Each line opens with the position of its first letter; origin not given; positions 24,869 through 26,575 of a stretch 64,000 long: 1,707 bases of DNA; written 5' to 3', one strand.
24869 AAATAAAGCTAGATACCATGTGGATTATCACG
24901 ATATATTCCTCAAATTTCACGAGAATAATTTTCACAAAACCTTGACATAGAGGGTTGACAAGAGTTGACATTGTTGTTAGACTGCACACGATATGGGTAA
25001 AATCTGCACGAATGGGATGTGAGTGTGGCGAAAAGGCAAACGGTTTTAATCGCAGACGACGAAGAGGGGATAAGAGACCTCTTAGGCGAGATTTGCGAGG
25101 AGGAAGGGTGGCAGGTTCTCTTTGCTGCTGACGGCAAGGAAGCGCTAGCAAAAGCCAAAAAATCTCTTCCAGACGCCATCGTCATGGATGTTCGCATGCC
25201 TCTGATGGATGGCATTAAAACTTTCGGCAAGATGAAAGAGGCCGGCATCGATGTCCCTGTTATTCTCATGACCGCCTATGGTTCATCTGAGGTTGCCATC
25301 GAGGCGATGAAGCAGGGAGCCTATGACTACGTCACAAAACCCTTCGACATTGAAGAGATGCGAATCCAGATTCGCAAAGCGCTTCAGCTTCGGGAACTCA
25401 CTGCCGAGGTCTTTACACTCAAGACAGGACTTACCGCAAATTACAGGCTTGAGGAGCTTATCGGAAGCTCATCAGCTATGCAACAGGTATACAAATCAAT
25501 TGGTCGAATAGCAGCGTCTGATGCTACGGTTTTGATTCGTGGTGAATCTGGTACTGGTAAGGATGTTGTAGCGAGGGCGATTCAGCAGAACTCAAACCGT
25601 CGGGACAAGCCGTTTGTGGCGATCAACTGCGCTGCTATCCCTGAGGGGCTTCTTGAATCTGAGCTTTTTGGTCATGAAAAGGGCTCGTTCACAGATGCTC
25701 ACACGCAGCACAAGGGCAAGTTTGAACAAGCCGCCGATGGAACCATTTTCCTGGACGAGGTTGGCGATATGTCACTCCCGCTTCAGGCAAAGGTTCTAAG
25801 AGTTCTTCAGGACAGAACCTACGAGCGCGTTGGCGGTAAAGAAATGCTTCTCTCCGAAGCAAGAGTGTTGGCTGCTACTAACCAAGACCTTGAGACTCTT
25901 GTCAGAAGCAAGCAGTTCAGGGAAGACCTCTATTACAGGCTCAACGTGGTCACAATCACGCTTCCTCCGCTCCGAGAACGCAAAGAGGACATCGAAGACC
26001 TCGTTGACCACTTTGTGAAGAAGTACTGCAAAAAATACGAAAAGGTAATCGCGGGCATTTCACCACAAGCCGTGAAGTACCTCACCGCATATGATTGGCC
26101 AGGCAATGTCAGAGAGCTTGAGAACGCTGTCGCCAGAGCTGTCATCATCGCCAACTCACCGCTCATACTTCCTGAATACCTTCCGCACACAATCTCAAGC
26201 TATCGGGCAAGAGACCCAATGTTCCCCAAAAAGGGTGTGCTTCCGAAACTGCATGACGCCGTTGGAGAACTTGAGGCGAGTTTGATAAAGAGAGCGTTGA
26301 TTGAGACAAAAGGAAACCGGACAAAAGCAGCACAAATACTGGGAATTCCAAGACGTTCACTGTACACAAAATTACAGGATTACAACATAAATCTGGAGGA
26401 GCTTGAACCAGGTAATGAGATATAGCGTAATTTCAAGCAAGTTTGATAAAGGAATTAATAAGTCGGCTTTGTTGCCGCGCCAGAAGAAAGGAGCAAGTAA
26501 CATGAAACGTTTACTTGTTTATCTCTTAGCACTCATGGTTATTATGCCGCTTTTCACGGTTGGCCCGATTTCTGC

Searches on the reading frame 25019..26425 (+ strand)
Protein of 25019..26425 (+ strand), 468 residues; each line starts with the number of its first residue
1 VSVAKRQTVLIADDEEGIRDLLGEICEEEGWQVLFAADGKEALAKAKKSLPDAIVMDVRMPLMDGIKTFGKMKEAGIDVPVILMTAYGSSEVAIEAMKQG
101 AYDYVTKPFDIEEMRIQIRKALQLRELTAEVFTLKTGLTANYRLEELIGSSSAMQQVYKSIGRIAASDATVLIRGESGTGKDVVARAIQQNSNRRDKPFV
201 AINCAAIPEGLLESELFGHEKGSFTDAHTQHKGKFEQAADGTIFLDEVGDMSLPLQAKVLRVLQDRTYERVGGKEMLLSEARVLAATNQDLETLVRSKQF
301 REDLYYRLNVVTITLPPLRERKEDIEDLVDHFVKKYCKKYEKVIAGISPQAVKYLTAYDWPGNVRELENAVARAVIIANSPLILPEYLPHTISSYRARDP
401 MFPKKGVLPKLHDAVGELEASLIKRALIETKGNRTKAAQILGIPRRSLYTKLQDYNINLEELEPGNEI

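Call 41: search_protein_families(library=pfam, proteins=[window:25019-26425:+], max_evalue=0.001)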
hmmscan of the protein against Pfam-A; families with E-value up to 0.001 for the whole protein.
window:25019-26425:+ (468 aa): 8 families
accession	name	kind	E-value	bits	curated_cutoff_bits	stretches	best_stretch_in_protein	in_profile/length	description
PF00158.32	Sigma54_activat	-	3.7e-71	238.7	20.2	1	147-313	1-167/168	Sigma-54 interaction domain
PF00072.30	Response_reg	-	2.3e-30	105.5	30.2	1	9-118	1-110/111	Response regulator receiver domain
PF25601.1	AAA_lid_14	-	1.1e-26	92.9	27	1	319-396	1-78/87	AAA+ ATPase lid domain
PF14532.12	Sigma54_activ_2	-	5.1e-21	75.8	25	1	148-318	1-138/138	Sigma-54 interaction domain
PF02954.25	HTH_8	-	1.4e-12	47.6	22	1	416-455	3-42/42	Bacterial regulatory protein, Fis family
PF07728.20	AAA_5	-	0.00016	22.1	22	1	171-289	2-123/139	AAA domain (dynein-related subfamily)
PF00004.35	AAA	-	0.00042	21.2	21.2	0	171-291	1-111/131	ATPase family associated with various cellular activities (AAA)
PF13191.12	AAA_16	-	0.00059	20.8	32.6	0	147-217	2-79/167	AAA ATPase domain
